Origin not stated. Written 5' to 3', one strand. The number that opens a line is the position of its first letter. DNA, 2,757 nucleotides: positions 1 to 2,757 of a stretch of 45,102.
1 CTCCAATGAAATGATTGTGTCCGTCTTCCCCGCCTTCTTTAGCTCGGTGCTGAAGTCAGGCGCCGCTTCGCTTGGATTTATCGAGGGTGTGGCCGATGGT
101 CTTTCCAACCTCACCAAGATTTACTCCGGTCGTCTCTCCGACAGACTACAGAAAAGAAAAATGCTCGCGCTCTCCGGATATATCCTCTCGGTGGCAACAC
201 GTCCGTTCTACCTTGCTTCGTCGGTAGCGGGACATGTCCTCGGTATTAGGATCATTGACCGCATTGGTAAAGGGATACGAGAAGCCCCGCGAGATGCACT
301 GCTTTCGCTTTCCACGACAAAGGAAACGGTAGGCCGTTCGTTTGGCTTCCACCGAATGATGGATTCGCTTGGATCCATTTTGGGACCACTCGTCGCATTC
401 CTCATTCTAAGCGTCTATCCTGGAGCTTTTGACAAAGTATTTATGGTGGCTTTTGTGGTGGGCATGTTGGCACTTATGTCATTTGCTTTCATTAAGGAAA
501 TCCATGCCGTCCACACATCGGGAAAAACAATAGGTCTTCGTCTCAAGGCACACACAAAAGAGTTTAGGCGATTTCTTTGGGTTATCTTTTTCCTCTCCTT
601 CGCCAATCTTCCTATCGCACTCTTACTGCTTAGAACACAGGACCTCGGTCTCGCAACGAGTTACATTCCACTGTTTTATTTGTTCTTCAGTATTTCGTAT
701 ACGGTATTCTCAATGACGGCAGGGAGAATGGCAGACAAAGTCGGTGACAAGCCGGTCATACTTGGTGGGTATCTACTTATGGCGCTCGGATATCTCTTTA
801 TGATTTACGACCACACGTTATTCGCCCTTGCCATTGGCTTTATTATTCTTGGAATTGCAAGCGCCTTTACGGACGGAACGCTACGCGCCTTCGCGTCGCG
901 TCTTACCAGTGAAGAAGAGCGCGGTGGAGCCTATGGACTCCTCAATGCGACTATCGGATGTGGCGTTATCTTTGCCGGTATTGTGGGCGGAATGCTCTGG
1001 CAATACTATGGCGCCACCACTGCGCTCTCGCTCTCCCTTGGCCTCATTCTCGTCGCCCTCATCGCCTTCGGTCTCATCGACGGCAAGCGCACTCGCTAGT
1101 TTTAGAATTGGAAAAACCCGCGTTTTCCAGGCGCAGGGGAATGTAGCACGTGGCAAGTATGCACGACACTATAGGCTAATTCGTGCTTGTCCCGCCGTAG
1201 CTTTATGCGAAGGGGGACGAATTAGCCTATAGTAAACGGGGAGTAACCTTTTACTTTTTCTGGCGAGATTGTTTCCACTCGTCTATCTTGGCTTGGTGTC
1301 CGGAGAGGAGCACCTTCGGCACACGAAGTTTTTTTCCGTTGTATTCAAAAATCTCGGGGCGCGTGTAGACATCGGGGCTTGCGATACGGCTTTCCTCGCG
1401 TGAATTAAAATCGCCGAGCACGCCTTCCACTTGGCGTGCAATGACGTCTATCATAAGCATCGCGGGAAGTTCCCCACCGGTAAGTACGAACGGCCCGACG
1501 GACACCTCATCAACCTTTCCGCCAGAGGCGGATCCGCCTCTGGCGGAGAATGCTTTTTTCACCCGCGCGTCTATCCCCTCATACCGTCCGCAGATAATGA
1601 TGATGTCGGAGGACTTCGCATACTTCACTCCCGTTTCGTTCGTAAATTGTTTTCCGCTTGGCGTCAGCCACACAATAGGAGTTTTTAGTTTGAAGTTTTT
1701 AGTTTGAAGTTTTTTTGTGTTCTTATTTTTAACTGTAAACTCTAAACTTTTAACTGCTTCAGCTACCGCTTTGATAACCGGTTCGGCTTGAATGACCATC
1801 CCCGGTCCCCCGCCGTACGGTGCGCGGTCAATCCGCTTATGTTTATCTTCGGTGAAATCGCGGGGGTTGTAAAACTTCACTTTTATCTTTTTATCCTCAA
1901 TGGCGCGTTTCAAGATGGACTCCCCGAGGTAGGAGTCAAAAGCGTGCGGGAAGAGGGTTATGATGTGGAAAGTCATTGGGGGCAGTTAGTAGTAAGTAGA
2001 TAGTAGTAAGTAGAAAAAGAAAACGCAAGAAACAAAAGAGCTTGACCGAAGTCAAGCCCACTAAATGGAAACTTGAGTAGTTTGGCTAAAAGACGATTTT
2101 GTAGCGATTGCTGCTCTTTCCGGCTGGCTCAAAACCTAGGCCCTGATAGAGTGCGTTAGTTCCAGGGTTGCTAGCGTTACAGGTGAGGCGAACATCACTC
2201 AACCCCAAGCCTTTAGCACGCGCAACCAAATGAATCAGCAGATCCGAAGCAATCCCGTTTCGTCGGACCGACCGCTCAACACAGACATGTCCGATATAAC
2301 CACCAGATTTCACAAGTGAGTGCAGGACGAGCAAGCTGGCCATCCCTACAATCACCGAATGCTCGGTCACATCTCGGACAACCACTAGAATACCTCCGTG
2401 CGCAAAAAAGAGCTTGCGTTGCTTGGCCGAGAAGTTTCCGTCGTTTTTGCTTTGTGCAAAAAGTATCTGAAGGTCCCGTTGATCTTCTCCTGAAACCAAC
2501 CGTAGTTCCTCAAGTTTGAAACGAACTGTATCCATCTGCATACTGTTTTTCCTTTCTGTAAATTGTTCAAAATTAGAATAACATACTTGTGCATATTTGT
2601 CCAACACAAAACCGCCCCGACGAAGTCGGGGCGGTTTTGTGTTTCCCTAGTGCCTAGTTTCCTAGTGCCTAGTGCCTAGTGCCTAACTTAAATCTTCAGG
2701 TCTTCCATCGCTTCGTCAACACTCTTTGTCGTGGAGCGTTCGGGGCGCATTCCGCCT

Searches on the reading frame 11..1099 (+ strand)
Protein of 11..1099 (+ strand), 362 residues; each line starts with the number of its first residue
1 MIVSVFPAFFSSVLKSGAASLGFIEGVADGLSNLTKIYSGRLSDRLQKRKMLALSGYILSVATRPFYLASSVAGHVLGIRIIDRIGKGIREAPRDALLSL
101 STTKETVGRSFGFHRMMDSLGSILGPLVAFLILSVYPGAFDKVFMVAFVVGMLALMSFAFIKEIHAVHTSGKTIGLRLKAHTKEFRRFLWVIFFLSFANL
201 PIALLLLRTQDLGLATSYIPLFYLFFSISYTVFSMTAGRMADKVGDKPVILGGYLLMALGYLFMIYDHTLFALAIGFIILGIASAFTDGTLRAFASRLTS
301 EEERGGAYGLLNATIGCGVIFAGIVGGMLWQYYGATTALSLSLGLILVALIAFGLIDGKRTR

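Call 67: search_protein_families(library=pfam, max_evalue=0.0001, proteins=[window:11-1099:+])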
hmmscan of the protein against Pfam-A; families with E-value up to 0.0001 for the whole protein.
window:11-1099:+ (362 aa): 1 family
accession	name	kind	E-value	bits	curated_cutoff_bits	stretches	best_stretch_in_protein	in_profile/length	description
PF07690.21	MFS_1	-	1.2e-36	126.8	33.4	2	191-353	6-168/347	Major Facilitator Superfamily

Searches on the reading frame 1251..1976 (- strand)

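Call 67: search_protein_families(library=pfam, max_evalue=0.0001, proteins=[window:1251-1976:-])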
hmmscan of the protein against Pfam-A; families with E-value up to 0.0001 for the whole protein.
window:1251-1976:- (241 aa): 1 family
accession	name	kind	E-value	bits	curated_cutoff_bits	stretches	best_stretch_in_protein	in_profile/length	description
PF01746.26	tRNA_m1G_MT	-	3.6e-36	125.2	27.3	1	23-238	2-185/195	tRNA (Guanine-1)-methyltransferase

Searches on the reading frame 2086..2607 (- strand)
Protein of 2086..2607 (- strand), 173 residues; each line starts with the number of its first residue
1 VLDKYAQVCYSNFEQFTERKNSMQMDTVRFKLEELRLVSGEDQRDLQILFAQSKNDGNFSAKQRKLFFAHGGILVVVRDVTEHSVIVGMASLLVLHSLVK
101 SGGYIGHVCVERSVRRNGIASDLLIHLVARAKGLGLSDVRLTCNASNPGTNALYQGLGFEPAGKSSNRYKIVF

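Call 67: search_protein_families(library=pfam, max_evalue=0.0001, proteins=[window:2086-2607:-])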
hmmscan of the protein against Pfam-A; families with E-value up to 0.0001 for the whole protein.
window:2086-2607:- (173 aa): 4 families
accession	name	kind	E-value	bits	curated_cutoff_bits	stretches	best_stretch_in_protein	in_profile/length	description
PF00583.31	Acetyltransf_1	-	1.1e-12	48.7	20.7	1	65-159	27-116/116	Acetyltransferase (GNAT) family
PF13673.13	Acetyltransf_10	-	1.6e-09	38.2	23.6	1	82-168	38-116/128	Acetyltransferase (GNAT) domain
PF13508.13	Acetyltransf_7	-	3.4e-08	34.2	27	1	73-161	5-84/84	Acetyltransferase (GNAT) domain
PF08445.16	FR47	-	4.5e-05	23.8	22.1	1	98-162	17-80/86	FR47-like protein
